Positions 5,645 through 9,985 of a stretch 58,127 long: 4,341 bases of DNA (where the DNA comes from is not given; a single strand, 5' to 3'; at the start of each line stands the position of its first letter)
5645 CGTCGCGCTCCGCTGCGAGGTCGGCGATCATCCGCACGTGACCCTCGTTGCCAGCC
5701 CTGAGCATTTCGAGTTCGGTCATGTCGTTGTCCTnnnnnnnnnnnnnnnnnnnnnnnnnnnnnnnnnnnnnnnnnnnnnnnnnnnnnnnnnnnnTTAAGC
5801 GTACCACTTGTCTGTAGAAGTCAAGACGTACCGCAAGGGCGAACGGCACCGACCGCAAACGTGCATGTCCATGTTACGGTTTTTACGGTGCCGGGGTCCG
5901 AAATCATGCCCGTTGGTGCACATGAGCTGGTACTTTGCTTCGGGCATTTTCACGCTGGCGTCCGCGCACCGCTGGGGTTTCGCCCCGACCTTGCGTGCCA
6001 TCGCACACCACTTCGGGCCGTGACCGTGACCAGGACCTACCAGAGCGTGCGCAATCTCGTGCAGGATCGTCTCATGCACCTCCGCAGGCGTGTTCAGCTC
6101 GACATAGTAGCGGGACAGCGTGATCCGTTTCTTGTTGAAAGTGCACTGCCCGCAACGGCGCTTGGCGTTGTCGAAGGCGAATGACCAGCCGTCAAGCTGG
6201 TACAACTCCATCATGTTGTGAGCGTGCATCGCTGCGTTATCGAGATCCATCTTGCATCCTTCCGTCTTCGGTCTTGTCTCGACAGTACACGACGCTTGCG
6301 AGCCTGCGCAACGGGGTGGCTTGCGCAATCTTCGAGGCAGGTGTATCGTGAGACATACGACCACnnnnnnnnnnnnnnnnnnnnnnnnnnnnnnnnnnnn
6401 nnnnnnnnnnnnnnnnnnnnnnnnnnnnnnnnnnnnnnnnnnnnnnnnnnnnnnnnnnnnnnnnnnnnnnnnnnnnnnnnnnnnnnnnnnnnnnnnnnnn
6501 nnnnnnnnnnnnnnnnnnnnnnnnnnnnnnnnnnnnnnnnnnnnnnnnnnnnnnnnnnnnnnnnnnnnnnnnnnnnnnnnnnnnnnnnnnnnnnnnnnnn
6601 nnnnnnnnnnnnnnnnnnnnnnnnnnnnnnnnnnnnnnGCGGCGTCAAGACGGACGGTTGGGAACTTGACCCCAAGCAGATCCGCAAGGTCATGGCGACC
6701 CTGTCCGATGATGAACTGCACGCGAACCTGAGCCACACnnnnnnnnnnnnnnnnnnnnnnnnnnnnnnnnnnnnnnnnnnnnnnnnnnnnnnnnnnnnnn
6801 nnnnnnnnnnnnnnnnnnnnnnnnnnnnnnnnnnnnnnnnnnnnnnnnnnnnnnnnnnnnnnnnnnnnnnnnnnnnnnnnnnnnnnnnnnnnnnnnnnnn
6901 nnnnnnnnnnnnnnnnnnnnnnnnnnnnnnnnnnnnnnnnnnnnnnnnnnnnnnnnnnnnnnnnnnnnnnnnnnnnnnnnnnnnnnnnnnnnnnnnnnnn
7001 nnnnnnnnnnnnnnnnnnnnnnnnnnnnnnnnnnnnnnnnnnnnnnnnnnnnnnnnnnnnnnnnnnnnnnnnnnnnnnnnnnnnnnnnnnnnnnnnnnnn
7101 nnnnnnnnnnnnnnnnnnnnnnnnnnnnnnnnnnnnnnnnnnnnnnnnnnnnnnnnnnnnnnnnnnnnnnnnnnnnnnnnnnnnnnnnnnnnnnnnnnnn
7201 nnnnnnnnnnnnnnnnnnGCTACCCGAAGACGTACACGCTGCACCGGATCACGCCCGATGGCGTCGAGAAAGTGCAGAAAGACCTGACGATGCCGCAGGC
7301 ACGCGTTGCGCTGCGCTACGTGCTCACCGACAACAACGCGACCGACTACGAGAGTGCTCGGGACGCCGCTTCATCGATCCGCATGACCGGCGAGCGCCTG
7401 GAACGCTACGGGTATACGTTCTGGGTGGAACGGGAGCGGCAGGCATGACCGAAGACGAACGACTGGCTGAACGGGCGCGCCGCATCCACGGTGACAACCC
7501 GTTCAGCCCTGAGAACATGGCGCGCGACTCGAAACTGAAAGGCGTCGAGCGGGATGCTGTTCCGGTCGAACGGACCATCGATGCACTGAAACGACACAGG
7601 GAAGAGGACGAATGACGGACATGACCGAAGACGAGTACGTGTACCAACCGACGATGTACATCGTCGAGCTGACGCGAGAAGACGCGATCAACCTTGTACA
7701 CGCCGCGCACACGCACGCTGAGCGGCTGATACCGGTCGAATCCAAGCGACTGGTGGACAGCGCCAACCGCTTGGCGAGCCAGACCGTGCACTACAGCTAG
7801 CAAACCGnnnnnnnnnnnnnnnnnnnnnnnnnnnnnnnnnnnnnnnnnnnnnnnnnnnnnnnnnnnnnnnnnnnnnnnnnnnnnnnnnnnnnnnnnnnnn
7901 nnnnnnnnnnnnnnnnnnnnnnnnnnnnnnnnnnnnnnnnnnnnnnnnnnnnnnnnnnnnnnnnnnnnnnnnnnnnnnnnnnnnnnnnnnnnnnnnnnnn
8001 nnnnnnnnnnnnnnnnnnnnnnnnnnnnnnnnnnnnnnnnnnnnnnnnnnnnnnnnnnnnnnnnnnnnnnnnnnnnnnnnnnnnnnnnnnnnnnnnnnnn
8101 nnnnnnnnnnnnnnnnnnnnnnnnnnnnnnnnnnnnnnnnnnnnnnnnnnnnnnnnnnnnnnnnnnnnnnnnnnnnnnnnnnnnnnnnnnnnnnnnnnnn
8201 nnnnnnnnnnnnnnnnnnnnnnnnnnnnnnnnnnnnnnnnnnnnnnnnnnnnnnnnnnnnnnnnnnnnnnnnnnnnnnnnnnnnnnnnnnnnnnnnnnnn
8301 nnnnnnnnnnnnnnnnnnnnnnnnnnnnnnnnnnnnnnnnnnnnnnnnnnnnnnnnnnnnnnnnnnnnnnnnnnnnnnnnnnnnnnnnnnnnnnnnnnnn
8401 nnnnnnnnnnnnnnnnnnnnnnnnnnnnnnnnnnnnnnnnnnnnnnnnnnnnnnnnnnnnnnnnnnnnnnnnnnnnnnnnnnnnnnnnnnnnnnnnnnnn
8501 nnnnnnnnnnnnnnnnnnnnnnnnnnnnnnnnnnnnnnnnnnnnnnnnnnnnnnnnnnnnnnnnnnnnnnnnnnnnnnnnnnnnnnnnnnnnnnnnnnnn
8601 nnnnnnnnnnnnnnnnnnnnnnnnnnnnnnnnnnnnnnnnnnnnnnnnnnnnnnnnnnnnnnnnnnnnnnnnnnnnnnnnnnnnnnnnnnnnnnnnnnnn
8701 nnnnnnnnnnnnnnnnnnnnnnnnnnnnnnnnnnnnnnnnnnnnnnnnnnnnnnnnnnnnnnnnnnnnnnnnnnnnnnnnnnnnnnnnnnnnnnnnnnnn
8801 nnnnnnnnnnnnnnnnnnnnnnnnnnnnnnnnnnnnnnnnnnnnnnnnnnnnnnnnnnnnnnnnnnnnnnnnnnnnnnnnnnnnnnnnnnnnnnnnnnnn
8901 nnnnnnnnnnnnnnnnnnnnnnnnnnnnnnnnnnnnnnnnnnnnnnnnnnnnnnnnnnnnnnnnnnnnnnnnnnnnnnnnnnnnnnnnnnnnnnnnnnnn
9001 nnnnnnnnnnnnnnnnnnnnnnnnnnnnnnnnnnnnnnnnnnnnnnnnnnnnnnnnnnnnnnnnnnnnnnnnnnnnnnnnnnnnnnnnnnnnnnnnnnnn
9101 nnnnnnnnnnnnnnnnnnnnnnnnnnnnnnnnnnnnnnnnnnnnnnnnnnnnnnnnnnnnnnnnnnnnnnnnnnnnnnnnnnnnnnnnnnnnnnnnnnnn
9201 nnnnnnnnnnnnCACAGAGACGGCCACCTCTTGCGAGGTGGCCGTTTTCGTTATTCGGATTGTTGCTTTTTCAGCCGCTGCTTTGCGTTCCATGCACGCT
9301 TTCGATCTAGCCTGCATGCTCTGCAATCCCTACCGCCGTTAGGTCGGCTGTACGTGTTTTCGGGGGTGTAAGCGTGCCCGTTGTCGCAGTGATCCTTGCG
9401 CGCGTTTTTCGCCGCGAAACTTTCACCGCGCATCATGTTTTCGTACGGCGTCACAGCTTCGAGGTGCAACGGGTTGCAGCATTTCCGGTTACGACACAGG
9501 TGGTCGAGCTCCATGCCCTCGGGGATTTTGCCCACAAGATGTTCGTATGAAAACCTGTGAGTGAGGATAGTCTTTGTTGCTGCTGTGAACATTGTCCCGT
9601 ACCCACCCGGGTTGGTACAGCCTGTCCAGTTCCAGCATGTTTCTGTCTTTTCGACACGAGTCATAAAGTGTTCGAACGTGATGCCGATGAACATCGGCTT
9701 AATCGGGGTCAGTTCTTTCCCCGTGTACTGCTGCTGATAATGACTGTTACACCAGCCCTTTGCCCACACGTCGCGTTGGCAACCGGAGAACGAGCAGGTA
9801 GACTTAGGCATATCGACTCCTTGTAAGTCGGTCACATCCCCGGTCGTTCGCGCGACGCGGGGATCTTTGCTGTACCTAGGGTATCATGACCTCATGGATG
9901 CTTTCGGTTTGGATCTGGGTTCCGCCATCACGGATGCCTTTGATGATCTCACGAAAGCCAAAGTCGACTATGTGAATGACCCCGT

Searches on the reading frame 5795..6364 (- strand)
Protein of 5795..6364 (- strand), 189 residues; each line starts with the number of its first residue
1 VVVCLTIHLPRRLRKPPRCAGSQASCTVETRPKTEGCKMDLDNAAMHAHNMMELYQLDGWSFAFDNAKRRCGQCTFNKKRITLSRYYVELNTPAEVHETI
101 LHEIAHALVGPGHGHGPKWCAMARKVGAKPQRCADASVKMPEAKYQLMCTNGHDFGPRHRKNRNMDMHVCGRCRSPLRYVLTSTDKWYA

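Call 98: search_protein_families(library=pfam, proteins=[window:5795-6364:-], max_evalue=0.001)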
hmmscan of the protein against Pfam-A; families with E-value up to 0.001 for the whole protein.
window:5795-6364:- (189 aa): 1 family
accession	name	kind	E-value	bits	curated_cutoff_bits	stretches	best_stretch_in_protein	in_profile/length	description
PF10263.15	SprT-like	-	6.8e-14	52.1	25.6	1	58-132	19-101/108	SprT-like family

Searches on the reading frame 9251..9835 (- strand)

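Call 98: search_protein_families(library=pfam, proteins=[window:9251-9835:-], max_evalue=0.001)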
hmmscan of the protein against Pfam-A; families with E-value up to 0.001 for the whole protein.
window:9251-9835:- (194 aa): 1 family
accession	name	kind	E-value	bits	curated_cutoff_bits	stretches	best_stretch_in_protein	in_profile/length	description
PF13392.12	HNH_3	-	8.3e-13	48.2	24.8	1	91-135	2-46/46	HNH endonuclease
